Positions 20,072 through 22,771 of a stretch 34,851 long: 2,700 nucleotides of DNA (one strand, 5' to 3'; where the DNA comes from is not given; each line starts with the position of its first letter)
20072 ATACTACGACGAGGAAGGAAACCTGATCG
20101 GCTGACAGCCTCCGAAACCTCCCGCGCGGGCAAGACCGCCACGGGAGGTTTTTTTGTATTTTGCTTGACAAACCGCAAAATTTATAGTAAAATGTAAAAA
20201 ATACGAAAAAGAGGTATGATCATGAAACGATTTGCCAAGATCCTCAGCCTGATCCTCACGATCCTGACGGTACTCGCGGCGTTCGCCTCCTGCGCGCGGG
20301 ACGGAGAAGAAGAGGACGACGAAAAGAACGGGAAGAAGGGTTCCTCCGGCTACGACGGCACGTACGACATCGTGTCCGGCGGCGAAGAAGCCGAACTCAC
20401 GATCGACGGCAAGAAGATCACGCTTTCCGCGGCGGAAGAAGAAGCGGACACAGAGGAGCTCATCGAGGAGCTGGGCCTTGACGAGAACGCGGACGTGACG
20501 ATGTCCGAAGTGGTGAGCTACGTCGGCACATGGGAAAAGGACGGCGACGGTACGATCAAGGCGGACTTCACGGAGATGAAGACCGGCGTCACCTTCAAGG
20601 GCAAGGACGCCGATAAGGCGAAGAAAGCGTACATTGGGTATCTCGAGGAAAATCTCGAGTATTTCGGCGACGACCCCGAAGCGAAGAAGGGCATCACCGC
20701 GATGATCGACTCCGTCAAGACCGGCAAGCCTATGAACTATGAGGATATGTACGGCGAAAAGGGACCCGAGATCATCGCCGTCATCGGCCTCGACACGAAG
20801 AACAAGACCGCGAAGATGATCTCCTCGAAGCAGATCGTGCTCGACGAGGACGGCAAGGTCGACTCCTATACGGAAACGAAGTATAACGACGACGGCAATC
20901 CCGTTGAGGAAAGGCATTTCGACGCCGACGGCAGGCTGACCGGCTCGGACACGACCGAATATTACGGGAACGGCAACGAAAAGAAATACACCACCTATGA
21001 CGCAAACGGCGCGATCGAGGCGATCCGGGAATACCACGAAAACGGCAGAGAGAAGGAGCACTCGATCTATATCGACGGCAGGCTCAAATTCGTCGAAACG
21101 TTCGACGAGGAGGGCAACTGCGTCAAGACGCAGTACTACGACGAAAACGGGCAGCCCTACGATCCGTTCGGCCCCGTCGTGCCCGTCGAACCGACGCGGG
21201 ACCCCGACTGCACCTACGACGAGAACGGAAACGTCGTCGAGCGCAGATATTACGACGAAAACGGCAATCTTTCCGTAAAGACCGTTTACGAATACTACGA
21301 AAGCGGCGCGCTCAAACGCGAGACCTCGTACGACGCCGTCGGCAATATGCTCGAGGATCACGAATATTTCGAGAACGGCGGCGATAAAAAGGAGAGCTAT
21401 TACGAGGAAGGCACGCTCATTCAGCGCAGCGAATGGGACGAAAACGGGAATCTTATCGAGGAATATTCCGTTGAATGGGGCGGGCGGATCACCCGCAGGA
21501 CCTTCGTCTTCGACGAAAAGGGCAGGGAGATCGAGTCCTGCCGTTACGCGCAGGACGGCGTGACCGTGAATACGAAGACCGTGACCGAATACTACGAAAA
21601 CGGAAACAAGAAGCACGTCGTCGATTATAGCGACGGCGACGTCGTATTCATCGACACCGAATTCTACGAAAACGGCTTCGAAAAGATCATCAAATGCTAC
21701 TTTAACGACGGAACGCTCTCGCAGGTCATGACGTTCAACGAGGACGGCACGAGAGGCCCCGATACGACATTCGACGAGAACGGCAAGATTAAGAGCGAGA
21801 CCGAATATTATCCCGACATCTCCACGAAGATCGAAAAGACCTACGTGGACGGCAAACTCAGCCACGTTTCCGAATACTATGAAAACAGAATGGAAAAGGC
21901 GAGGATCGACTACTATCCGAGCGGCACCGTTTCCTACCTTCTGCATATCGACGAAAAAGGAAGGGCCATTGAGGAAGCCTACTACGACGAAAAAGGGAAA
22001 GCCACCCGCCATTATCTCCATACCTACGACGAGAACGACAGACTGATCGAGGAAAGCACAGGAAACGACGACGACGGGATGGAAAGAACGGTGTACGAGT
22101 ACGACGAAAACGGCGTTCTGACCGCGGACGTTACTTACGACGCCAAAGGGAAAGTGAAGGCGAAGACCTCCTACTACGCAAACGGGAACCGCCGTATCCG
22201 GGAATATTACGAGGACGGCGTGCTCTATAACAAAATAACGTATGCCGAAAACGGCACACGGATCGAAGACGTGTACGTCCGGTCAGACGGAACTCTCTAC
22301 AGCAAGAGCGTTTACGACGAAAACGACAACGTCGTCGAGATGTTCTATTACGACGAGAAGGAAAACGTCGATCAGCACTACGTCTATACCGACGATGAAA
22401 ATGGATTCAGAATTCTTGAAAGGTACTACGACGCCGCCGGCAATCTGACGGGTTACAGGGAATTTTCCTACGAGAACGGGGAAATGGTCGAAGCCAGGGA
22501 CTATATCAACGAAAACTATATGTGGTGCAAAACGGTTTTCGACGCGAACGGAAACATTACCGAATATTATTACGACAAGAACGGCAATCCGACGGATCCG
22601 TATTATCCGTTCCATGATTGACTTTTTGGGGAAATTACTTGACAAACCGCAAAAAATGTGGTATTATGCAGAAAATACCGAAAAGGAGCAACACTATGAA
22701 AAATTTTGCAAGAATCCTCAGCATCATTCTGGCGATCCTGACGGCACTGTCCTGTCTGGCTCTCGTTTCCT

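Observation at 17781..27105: Five-gene tandem array of paralogous repeat lipoproteins with a shared uncharacterised N-domain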

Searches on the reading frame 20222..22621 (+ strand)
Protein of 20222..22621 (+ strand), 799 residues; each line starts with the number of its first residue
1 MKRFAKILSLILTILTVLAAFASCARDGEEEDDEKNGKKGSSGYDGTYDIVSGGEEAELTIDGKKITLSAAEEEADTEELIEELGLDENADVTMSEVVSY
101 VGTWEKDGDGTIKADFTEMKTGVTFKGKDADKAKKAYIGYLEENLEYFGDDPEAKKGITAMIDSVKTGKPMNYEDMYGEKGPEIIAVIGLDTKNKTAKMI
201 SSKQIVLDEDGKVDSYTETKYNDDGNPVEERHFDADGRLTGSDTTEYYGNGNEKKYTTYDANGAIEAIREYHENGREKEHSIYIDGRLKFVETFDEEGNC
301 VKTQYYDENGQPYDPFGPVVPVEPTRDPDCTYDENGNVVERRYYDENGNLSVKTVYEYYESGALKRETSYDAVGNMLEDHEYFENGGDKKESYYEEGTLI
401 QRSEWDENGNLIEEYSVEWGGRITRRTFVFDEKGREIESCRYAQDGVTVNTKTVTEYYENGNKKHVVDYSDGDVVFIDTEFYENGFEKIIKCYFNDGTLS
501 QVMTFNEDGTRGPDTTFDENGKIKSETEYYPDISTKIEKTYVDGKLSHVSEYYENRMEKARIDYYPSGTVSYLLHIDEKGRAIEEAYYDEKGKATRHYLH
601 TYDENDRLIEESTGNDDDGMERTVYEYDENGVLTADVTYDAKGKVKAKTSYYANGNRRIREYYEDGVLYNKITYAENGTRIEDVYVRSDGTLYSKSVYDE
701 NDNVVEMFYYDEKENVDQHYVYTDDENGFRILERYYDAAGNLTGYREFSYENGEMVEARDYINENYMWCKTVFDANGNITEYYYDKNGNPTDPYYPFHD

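Call 4: search_protein_families(library=pfam, proteins=[window:20222-22621:+], max_evalue=1)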
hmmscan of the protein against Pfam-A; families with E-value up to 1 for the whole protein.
window:20222-22621:+ (799 aa): 2 families
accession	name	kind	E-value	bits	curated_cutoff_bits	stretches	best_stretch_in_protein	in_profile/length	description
PF07661.19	MORN_2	-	2.5e-08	33.6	29.6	1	516-529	7-20/22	MORN repeat variant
PF05593.20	RHS_repeat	-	2.8e-08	34.4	22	2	602-639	1-33/38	RHS Repeat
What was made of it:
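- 20222..22621 (+): Gene B, a 799-aa lipoprotein (lipobox FASC, Cys24). N-domain, then 49 beta strands with a 23-aa Pro-rich insertion at residues 307-329. Pfam MORN_2 33.6 bits and RHS_repeat 34.4 bits (call 4).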

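Call 5: search_protein_families(library=ncbifam, proteins=[window:20222-22621:+], max_evalue=1)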
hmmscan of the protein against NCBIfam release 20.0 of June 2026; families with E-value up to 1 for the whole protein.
window:20222-22621:+ (799 aa): 2 families
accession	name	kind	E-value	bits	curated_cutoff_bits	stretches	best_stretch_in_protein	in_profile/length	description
TIGR01643.1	YD_repeat_2x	repeat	4.7e-07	30.1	15.8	1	772-791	10-29/42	YD repeat-containing protein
NF058647.1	lipo_LytA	equivalog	0.47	10.7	110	1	6-83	3-83/107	acidic lipoprotein LytA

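Call 10: search_solved_structures(query=window:20222-22621:+, max_evalue=1)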
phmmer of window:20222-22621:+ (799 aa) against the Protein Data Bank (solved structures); distinct sequences matched with E-value up to 1: 0.

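Call 46: predict_structure(alignment_id=A5)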
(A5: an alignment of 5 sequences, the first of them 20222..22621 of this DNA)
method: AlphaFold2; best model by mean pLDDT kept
length: 799 residues; sequences in the alignment: 5
mean_pLDDT: 81.1   pTM: 0.42
mean pLDDT of the five models: 81.1, 81.1, 80.3, 78.5, 78.3
residues with pLDDT >= 90: 265; 70-90: 423; 50-70: 45; < 50: 66
segments of 3 or more residues with pLDDT < 50: 1-41, 53-55, 73-77, 317-326, 794-799
pLDDT, mean of each block of 10 residues (from residue 1): 28 28 24 28 75 64 87 50 69 79 88 90 81 83 75 79 84 82 88 85 86 89 84 91 88 88 90 88 83 85 75 49 47 77 75 89 90 89 92 87 92 82 83 88 79 90 91 86 94 91 91 92 90 81 88 76 88 87 88 85 86 78 89 90 91 93 92 94 92 93 92 90 90 91 92 89 82 84 81 45
secondary structure, 60 per line:
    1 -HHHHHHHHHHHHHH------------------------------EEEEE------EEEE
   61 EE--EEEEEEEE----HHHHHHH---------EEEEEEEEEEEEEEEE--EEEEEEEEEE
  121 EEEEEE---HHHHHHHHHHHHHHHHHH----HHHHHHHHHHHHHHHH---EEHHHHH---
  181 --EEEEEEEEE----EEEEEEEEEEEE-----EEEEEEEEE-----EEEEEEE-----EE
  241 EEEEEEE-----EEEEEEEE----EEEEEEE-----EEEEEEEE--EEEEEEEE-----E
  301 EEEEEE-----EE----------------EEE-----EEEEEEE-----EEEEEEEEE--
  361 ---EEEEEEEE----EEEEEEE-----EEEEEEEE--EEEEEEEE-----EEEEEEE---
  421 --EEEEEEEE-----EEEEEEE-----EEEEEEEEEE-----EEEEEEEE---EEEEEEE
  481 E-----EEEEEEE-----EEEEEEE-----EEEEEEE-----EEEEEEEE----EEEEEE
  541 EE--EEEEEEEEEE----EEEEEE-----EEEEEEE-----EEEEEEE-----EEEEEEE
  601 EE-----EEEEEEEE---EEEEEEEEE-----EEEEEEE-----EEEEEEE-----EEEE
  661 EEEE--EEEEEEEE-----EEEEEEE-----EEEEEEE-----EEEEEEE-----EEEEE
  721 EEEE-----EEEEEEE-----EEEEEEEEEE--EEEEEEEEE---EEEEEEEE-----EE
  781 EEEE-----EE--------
elements in order (helices of 4 or more, strands of 3 or more residues): H2-15 E46-50 E57-62 E65-72 H77-83 E93-108 E111-126 H130-147 H152-167 H173-177 E183-191 E196-207 E213-221 E227-233 E239-247 E253-260 E265-271 E277-284 E287-294 E300-306 E330-332 E338-344 E350-358 E364-371 E376-382 E388-395 E398-405 E411-417 E423-430 E436-442 E448-457 E463-470 E474-481 E487-493 E499-505 E511-517 E523-530 E535-542 E545-554 E559-564 E570-576 E582-588 E594-602 E608-615 E619-627 E633-639 E645-651 E657-664 E667-674 E680-686 E692-698 E704-710 E716-724 E730-736 E742-751 E754-762 E766-773 E779-784
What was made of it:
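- Checked: The repeat part is an antiparallel beta-hairpin meander, not a beta-solenoid in the strict sense (call 46).
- The AlphaFold2 model of B (pLDDT 81) has 49 consecutive strands of 7-9 residues (call 46). At roughly 4.8 Å per strand, a flat ribbon would reach about 20 nm, which is wall thickness (inference from call 46).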

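Call 48: fold_search(model_id=the predicted structure, library=pdb)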
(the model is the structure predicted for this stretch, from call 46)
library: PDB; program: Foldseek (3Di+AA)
matches with E <= 10: 932; with E <= 0.001: 85
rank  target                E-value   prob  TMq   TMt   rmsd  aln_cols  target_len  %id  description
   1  7q97_A                2.6e-25  1.00  0.12  0.10  35.8       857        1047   13  Structure of the bacterial type VI secretion system effector RhsA. (released 2021-12-22)
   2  8uxt                  1.5e-23  1.00  0.10  0.06  38.6      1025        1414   13  Acinetobacter baumannii Tse15 Rhs effector, toxin cleavage mutant (D1369N, D1391N) (released 2024-10-09)
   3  8qja_A                3.6e-23  1.00  0.12  0.10  36.8       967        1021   13  T6SS-linked Rhs repeat protein - Advenella mimigardefordensis VgrG-Rhs core (released 2024-09-25)
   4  8qja_C                8.3e-23  1.00  0.11  0.09  36.9       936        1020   12  T6SS-linked Rhs repeat protein - Advenella mimigardefordensis VgrG-Rhs core (released 2024-09-25)
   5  8qja_B                1.2e-22  1.00  0.12  0.10  36.8       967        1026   12  T6SS-linked Rhs repeat protein - Advenella mimigardefordensis VgrG-Rhs core (released 2024-09-25)
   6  8uy4_A                2.4e-22  1.00  0.08  0.06  38.9       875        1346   14  Acinetobacter baumannii Tse15 Rhs effector (released 2024-10-09)
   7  8qja_D                2.5e-22  1.00  0.13  0.11  40.3       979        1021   12  T6SS-linked Rhs repeat protein - Advenella mimigardefordensis VgrG-Rhs core (released 2024-09-25)
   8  7pq5                  2.6e-22  1.00  0.10  0.08  39.6      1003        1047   12  Photorhabdus laumondii T6SS-associated Rhs protein carrying the Tre23 toxin domain (released 2021-12-01)
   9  8qjb_A                1.8e-21  1.00  0.12  0.09  37.4       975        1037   13  T6SS-linked Rhs repeat protein - Salmonella bongori Rhs-core domain extended N-terminus (released 2024-09-25)
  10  8cp6_B                4.9e-20  1.00  0.12  0.10  39.2       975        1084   14  Type six secretion system exported effector 5 (Tse5) (released 2023-12-06)
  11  8r54_A                5.1e-20  1.00  0.12  0.06  40.4      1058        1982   12  Mouse teneurin-3 non-compact subunit - A0B0 isoform (released 2024-05-08)
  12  9ifo_A                1.0e-19  1.00  0.12  0.07  36.9       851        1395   12  Structure of Teneurin-Like Protein (TLP) (released 2026-03-11)
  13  6vhh_A                3.6e-19  1.00  0.11  0.07  40.2       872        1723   11  Human Teneurin-2 and human Latrophilin-3 binary complex (released 2020-06-03)
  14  8h8a_A                5.8e-19  1.00  0.10  0.09  40.5       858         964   14  Type VI secretion system effector RhsP in its post-autoproteolysis and monomeric form (released 2023-01-18)
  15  7ban_A                7.3e-19  1.00  0.13  0.06  41.2       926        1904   12  human Teneurin4 Mut C2 (released 2022-01-12)
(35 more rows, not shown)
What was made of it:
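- On Rhs / YD-repeat proteins: The model's pTM is 0.42, from a 5-sequence alignment (calls 46, 48).
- Closest known: OspA-type single-layer beta-sheet lipoproteins. Same: Foldseek to engineered OspA gives E 1e-9 to 1e-6, with TM up to 0.37 on the target (call 48).
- Foldseek gives probability 1.0 to Rhs effectors, teneurins and TcB/TcC (E down to 2.6e-25), and to OspA single-layer sheets (call 48). The global shape of the ribbon is unresolved: pTM is 0.42, and TM-scores to Rhs shells are about 0.1 (calls 46, 48). TM-scores to cocoons are about 0.1, with rmsd 36-40 Å (call 48).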

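Call 55: search_protein_families(library=pfam, proteins=[L088:1655-2191:+, L089:3-254:+], max_evalue=0.01)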
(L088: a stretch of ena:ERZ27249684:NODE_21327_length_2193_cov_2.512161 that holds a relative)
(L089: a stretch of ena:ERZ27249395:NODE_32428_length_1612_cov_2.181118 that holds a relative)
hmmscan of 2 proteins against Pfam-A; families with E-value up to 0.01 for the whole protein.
L088:1655-2191:+ (179 aa): 7 families
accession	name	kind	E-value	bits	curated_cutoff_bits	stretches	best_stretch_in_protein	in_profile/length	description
PF13173.12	AAA_14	-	7.1e-29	100.9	27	1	20-142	3-128/129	AAA domain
PF01637.24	ATPase_2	-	1.2e-05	25.7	33.2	1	17-54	18-55/225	ATPase domain predominantly from Archaea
PF13191.12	AAA_16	-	3.5e-05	24.8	32.6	1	7-54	11-62/167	AAA ATPase domain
PF03266.21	NTPase_1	-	0.00019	21.8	23.9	1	22-49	2-29/168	NTPase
PF13401.12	AAA_22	-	0.00054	20.7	27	1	21-58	7-44/130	AAA domain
PF14516.12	AAA_35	-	0.00061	19.1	27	1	3-76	13-86/331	AAA-like domain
PF00437.27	T2SSE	-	0.0027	16.9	24.9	1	14-58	137-179/370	Type II/IV secretion system protein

L089:3-254:+ (83 aa): 0 families

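Call 61: search_protein_families(library=padloc, proteins=[window:20222-22621:+], max_evalue=0.1)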
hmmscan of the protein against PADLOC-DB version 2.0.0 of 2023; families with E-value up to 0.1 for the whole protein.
window:20222-22621:+ (799 aa): 0 families

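Call 62: search_protein_families(library=phrogs, proteins=[window:20222-22621:+], max_evalue=0.1)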
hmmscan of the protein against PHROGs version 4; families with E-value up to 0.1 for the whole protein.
window:20222-22621:+ (799 aa): 0 families
